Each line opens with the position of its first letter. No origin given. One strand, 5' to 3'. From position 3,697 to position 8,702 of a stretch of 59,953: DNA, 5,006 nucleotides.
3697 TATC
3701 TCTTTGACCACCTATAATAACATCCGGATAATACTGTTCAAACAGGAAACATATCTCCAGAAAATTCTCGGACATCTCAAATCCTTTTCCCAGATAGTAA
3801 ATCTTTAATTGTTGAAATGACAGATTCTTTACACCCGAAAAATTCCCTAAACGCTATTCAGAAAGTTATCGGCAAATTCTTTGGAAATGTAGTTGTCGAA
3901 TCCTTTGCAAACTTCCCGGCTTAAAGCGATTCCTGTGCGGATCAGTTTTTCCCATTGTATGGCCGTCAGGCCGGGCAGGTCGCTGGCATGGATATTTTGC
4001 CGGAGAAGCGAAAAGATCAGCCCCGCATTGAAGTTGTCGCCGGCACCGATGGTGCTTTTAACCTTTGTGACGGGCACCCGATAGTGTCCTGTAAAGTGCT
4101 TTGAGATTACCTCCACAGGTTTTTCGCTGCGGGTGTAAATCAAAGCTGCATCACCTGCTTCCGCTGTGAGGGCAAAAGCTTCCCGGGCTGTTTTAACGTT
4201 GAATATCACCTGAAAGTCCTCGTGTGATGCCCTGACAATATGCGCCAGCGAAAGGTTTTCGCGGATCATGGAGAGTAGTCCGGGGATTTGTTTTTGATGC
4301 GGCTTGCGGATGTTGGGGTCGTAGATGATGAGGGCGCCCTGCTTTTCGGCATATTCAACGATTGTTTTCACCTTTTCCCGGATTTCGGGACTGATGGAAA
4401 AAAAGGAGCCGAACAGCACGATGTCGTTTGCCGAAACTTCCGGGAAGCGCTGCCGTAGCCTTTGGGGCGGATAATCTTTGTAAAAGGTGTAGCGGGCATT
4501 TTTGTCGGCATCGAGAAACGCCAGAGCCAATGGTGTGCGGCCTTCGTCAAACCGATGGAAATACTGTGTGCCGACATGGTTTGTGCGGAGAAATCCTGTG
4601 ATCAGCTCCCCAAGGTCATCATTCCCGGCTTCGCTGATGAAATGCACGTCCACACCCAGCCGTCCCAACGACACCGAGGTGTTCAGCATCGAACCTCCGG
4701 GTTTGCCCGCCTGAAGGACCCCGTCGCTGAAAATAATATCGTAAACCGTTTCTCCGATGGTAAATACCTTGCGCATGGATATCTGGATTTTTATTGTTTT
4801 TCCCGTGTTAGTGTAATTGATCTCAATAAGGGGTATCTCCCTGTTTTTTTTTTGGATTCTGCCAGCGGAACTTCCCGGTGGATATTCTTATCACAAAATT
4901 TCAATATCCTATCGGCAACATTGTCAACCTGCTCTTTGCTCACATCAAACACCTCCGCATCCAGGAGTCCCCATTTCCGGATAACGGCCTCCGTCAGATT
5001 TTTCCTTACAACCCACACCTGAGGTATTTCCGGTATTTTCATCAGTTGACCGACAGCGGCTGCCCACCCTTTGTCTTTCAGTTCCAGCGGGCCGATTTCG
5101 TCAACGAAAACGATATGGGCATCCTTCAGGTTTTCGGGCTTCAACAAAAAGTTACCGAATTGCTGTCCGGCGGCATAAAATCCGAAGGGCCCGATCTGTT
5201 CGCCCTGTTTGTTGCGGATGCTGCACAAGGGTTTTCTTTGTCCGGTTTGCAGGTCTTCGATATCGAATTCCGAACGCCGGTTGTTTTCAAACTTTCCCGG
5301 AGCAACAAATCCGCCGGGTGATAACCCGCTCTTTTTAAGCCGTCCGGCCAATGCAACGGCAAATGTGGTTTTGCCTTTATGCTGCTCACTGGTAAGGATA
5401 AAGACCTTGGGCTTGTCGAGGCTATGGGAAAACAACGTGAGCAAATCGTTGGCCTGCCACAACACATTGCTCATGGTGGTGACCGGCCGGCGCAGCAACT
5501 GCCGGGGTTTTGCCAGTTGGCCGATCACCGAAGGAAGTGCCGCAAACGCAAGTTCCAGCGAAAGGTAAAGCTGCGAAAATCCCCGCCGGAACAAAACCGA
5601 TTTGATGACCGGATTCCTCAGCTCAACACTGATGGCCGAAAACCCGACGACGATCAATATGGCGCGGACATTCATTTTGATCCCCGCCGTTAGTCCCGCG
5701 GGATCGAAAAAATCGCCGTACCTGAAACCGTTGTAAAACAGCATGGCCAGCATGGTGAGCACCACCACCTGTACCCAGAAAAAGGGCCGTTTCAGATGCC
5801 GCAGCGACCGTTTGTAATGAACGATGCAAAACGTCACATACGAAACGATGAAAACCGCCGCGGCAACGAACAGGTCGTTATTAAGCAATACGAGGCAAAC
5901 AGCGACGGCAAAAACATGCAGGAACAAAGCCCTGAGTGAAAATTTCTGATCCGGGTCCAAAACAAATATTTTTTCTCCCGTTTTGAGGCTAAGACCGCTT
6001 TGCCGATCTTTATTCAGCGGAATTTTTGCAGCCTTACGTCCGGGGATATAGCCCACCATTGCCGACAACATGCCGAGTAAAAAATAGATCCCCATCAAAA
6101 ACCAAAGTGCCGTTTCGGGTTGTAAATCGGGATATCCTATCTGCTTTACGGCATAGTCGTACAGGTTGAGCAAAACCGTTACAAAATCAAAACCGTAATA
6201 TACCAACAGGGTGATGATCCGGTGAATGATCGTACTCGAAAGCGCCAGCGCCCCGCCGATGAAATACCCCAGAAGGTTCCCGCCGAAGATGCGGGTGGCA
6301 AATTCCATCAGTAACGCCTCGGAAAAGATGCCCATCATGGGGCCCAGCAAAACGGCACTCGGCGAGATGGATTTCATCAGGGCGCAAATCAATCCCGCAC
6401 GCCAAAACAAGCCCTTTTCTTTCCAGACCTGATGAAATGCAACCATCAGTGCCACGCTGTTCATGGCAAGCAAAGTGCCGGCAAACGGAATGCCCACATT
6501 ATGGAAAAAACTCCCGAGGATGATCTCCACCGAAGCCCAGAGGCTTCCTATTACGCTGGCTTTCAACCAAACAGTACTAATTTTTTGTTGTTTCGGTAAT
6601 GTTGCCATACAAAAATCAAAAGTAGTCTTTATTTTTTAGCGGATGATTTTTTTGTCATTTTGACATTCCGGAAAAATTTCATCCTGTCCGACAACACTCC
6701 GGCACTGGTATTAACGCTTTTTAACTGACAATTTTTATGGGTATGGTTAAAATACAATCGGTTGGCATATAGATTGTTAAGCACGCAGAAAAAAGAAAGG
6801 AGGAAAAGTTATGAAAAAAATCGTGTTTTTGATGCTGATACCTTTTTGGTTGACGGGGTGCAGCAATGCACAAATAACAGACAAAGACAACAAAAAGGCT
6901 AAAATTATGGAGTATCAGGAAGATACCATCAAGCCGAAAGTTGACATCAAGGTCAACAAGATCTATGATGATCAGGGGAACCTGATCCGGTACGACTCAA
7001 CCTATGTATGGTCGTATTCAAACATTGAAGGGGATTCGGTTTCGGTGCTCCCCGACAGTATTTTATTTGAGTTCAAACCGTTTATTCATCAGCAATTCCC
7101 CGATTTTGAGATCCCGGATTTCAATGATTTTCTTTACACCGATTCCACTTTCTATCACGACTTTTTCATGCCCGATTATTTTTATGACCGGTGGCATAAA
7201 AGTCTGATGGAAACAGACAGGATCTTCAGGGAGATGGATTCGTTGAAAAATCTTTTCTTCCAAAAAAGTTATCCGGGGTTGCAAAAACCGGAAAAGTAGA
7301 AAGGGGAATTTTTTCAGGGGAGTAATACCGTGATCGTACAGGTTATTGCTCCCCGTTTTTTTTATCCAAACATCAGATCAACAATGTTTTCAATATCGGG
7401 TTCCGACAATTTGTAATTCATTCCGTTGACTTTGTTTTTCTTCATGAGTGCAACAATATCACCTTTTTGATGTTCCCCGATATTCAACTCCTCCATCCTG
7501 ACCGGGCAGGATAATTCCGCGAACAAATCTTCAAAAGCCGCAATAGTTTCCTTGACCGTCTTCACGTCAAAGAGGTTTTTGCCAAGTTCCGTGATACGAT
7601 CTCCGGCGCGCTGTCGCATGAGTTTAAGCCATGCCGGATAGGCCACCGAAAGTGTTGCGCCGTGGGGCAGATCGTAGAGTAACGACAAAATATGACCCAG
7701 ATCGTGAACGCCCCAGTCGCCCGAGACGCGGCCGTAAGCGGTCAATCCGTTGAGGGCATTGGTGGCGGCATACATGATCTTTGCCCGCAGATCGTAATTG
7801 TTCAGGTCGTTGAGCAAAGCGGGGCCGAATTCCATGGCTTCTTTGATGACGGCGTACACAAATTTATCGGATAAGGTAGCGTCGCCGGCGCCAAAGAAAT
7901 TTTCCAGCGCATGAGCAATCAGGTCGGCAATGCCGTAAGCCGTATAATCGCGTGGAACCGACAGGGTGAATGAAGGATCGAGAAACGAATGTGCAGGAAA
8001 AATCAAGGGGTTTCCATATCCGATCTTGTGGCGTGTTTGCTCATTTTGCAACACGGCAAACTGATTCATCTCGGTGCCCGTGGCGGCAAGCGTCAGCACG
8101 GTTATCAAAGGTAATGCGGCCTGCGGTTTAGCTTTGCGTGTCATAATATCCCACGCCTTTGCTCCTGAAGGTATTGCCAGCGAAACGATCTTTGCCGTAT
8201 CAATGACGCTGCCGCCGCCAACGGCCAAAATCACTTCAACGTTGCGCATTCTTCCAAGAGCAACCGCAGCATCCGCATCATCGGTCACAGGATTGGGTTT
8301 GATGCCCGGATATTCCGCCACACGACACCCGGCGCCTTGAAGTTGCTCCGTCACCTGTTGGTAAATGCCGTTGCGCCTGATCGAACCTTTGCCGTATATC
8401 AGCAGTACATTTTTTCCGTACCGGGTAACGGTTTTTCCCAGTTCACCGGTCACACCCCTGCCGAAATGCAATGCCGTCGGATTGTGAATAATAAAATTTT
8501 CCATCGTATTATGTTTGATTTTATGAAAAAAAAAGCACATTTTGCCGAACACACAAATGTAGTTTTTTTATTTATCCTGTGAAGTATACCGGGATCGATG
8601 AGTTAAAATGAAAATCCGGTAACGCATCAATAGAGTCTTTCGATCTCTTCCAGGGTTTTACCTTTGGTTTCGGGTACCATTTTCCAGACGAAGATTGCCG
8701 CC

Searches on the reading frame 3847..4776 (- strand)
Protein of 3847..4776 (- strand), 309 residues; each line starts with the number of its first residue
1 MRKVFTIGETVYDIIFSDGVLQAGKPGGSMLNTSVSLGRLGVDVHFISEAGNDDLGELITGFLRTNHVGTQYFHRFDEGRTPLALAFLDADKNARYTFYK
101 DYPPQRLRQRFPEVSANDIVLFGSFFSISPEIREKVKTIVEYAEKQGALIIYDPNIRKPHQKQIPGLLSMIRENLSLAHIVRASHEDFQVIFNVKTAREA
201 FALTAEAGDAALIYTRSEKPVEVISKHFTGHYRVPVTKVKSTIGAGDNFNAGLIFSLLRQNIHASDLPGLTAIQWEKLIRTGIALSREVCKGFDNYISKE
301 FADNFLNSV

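Call 11: search_protein_families(library=pfam, proteins=[window:3847-4776:-], max_evalue=0.0001)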
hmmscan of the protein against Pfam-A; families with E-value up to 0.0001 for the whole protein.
window:3847-4776:- (309 aa): 1 family
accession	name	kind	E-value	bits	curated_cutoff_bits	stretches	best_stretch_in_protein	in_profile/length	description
PF00294.29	PfkB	-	7.6e-37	127.7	25.8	1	2-260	2-272/302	pfkB family carbohydrate kinase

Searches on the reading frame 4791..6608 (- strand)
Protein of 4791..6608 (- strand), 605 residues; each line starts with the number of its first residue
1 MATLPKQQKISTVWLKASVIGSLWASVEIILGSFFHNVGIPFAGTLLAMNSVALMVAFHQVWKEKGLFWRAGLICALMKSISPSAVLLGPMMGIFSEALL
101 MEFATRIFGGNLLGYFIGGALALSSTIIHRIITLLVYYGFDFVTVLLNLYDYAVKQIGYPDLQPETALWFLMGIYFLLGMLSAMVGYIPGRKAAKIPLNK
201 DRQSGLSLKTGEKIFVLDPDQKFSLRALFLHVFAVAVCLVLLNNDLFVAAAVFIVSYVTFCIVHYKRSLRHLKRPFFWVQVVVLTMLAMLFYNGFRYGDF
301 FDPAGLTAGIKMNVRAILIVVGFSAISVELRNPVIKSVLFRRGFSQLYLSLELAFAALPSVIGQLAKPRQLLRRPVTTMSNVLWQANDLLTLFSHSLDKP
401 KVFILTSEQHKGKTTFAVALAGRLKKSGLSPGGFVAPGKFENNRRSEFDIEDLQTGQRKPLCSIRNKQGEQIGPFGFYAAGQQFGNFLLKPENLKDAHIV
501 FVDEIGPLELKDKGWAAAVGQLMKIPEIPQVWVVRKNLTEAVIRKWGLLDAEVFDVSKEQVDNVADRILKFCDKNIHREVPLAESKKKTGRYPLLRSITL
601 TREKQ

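Call 11: search_protein_families(library=pfam, proteins=[window:4791-6608:-], max_evalue=0.0001)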
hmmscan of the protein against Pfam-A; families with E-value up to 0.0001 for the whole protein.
window:4791-6608:- (605 aa): 1 family
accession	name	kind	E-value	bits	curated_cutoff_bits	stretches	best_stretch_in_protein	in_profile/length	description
PF03266.21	NTPase_1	-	6.2e-21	75.4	23.9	1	404-569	3-168/168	NTPase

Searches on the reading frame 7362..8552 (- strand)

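Call 11: search_protein_families(library=pfam, proteins=[window:7362-8552:-], max_evalue=0.0001)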
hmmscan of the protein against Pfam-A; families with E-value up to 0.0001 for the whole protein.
window:7362-8552:- (396 aa): 3 families
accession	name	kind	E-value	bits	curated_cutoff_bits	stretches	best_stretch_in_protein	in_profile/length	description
PF00465.25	Fe-ADH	-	8.2e-45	152.9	31.3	1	25-193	1-168/168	Iron-containing alcohol dehydrogenase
PF25137.1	ADH_Fe_C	-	1.2e-24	87.6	27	1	204-390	1-189/194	Fe-containing alcohol dehydrogenase family, C-terminal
PF13685.12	Fe-ADH_2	-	9.1e-11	42.4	28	1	30-125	2-95/149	Iron-containing alcohol dehydrogenase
